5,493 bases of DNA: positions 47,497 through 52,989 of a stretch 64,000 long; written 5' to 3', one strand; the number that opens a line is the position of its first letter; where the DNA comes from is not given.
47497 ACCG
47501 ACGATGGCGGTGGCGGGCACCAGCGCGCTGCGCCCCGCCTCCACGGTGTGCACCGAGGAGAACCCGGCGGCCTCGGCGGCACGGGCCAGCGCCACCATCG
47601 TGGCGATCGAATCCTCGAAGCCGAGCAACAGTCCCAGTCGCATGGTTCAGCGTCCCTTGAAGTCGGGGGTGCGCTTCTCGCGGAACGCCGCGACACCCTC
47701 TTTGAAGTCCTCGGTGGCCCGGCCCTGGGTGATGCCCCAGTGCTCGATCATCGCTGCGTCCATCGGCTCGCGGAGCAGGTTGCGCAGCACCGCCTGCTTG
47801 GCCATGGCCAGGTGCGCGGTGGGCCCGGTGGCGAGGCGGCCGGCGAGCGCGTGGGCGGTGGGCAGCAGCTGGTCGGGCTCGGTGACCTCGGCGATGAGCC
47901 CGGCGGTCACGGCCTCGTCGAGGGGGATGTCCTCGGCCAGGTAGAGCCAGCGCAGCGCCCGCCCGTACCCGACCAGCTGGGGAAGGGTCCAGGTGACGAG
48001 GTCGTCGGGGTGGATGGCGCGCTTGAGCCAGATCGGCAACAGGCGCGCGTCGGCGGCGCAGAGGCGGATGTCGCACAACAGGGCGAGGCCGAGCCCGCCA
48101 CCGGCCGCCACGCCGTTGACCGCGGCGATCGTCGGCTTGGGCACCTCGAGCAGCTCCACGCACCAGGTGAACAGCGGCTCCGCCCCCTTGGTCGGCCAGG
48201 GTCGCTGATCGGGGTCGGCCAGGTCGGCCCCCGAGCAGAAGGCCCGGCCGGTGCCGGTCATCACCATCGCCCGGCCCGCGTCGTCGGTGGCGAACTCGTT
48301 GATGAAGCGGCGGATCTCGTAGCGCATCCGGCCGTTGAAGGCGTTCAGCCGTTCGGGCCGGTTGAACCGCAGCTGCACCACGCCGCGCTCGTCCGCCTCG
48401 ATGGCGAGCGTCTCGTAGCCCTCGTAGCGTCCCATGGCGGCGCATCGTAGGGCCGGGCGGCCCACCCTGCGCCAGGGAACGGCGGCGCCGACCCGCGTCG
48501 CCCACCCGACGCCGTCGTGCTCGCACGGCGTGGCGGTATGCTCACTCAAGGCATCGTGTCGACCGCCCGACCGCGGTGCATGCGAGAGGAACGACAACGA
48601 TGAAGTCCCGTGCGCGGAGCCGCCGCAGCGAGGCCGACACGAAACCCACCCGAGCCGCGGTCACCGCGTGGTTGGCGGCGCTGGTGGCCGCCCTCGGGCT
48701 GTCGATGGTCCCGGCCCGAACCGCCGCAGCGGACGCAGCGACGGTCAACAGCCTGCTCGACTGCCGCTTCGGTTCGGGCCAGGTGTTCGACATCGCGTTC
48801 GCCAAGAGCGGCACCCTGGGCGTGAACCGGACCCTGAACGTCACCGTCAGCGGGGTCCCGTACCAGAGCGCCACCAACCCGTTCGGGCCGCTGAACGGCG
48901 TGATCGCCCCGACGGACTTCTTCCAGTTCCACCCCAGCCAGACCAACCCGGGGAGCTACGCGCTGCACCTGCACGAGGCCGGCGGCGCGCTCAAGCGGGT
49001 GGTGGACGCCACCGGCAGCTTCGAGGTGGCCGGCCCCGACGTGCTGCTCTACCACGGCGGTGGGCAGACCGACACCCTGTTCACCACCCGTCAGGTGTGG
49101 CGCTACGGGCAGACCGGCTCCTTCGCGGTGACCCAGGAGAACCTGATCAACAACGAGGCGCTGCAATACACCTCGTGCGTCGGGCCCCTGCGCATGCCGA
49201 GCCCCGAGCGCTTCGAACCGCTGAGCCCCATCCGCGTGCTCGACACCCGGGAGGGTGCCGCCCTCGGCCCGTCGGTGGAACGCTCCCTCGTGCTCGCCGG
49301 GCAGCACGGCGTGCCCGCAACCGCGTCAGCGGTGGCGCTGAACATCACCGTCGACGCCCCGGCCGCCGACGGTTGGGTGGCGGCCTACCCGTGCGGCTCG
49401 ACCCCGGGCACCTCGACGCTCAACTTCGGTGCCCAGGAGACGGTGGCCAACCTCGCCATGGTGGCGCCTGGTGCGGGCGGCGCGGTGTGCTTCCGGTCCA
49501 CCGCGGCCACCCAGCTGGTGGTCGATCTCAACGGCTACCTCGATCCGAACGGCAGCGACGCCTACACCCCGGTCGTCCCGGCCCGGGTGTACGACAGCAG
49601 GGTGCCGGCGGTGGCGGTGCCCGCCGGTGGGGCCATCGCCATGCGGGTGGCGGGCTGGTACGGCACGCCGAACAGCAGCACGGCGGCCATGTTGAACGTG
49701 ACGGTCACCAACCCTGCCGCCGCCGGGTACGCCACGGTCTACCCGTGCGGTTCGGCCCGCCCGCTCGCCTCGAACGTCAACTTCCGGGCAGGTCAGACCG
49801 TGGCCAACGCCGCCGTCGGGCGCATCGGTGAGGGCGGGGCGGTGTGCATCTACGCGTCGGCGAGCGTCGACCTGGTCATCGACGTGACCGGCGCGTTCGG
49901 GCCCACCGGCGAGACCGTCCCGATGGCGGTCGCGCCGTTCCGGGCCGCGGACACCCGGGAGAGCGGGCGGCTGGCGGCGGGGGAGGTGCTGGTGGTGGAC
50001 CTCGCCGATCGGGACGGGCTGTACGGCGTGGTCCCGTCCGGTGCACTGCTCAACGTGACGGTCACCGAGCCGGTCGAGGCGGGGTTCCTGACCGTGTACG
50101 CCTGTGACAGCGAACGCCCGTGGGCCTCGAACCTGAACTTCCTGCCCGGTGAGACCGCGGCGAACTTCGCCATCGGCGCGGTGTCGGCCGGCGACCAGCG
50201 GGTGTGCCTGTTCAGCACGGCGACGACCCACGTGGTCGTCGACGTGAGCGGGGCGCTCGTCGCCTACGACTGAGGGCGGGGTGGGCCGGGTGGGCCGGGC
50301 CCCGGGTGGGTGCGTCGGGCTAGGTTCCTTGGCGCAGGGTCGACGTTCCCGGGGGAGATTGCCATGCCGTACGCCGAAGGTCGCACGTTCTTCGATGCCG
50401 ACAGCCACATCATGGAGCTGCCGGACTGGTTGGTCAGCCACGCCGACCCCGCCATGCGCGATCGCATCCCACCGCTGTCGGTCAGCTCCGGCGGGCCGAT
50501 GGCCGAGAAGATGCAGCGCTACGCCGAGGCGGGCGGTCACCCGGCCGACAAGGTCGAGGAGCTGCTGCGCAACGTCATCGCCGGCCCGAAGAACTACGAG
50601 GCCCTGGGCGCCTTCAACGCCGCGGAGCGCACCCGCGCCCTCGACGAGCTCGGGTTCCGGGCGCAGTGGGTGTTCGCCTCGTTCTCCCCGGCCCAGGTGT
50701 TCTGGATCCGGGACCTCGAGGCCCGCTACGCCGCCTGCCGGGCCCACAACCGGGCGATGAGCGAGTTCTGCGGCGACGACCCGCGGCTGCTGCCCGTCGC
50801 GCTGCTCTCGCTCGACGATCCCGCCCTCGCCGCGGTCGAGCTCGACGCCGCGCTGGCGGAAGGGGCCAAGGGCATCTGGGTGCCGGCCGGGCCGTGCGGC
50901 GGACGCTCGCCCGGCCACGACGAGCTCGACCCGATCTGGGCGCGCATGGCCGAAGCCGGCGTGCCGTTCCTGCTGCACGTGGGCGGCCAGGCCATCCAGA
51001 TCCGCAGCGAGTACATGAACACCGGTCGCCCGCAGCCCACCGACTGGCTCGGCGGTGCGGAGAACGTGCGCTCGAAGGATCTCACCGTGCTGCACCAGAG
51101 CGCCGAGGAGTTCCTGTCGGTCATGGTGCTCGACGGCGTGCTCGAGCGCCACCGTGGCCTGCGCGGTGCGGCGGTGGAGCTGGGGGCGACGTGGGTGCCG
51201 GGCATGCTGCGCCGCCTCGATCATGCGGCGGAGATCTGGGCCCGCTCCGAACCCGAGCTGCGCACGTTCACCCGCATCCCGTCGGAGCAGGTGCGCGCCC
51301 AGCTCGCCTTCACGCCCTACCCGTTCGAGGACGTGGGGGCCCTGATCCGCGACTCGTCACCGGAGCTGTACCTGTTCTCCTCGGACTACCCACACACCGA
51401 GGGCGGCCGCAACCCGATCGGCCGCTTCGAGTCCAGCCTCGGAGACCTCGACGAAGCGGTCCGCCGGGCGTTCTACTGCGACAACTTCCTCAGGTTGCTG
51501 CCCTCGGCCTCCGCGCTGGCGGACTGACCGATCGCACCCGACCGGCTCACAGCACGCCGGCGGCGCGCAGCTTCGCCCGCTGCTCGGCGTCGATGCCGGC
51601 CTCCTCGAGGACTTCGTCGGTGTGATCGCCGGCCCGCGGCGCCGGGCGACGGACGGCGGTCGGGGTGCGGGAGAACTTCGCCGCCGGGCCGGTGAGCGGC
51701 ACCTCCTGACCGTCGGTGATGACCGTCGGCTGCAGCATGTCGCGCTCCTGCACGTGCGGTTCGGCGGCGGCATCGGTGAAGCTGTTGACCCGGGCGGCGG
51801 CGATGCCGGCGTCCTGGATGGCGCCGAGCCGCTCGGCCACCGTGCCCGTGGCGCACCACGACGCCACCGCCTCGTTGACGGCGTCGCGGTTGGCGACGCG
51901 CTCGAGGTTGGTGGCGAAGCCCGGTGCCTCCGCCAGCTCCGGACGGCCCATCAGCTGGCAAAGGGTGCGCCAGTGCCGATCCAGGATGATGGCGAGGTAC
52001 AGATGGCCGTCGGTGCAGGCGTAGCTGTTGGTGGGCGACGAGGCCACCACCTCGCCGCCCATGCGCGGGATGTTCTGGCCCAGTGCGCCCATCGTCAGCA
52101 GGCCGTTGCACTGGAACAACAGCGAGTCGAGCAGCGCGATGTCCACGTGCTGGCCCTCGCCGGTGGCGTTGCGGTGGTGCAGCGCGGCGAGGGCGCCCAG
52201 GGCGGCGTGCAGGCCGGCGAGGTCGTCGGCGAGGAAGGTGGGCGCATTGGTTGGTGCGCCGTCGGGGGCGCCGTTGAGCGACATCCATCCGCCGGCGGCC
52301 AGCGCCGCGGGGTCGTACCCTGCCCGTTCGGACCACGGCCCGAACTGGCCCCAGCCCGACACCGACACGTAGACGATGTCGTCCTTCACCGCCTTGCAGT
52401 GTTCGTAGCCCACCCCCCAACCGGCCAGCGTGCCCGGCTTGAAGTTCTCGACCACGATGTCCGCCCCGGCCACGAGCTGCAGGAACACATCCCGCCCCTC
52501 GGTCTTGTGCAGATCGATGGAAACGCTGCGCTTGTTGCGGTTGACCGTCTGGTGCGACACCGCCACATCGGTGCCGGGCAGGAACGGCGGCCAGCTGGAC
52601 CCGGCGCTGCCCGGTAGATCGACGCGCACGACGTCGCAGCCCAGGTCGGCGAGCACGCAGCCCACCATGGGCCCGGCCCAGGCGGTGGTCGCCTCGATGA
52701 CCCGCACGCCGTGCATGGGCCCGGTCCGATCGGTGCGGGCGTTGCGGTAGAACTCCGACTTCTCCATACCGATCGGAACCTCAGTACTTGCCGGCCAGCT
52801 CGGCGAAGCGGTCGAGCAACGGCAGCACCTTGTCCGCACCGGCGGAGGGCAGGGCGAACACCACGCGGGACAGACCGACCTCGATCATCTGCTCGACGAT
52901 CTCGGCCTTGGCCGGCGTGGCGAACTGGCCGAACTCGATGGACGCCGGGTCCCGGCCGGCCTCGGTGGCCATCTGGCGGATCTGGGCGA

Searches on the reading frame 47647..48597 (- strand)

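Call 38: search_protein_families(library=pfam, proteins=[window:47647-48597:-], max_evalue=0.001)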
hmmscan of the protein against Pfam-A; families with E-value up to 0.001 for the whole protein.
window:47647-48597:- (316 aa): 2 families
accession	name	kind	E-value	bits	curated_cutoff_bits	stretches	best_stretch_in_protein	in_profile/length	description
PF00378.25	ECH_1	-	6.6e-48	163.7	27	1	70-315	3-250/251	Enoyl-CoA hydratase/isomerase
PF16113.10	ECH_2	-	1.8e-17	64.3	27.2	1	76-244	4-177/335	Enoyl-CoA hydratase/isomerase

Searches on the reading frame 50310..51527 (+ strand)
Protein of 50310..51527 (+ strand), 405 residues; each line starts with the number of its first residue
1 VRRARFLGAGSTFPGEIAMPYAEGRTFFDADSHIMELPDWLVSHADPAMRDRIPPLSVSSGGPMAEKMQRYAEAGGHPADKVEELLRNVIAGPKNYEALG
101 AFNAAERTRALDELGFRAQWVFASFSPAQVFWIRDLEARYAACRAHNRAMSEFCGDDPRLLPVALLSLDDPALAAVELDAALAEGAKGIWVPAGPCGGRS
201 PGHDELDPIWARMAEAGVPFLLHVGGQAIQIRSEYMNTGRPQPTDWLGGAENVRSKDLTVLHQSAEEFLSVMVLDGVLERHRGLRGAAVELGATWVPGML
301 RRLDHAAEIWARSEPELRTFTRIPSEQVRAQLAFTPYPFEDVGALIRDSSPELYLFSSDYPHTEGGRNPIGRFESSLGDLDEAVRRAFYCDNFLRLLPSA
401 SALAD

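Call 39: search_protein_families(library=pfam, proteins=[window:50310-51527:+], max_evalue=0.001)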
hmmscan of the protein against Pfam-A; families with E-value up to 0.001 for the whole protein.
window:50310-51527:+ (405 aa): 1 family
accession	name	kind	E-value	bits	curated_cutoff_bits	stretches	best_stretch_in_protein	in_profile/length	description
PF04909.20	Amidohydro_2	-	8.3e-21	75.4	26.4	1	104-397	21-287/289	Amidohydrolase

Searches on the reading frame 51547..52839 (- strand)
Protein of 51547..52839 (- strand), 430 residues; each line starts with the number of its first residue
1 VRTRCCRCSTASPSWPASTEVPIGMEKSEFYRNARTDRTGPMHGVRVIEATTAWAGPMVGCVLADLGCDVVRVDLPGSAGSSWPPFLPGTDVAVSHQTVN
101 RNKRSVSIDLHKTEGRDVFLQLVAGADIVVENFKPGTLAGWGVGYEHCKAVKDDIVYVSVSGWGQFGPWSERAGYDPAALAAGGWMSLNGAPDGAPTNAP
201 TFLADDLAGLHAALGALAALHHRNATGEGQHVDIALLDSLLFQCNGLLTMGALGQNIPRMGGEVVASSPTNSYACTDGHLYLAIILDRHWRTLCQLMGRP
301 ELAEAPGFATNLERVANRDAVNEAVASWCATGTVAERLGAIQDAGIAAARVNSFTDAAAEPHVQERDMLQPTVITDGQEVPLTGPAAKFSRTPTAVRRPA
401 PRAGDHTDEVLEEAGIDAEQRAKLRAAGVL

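Call 39: search_protein_families(library=pfam, proteins=[window:51547-52839:-], max_evalue=0.001)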
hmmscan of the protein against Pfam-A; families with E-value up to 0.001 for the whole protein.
window:51547-52839:- (430 aa): 1 family
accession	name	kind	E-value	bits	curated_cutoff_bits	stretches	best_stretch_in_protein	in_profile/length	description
PF02515.22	CoA_transf_3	-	1.3e-107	360.5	23.3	1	42-407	1-366/366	CoA-transferase family III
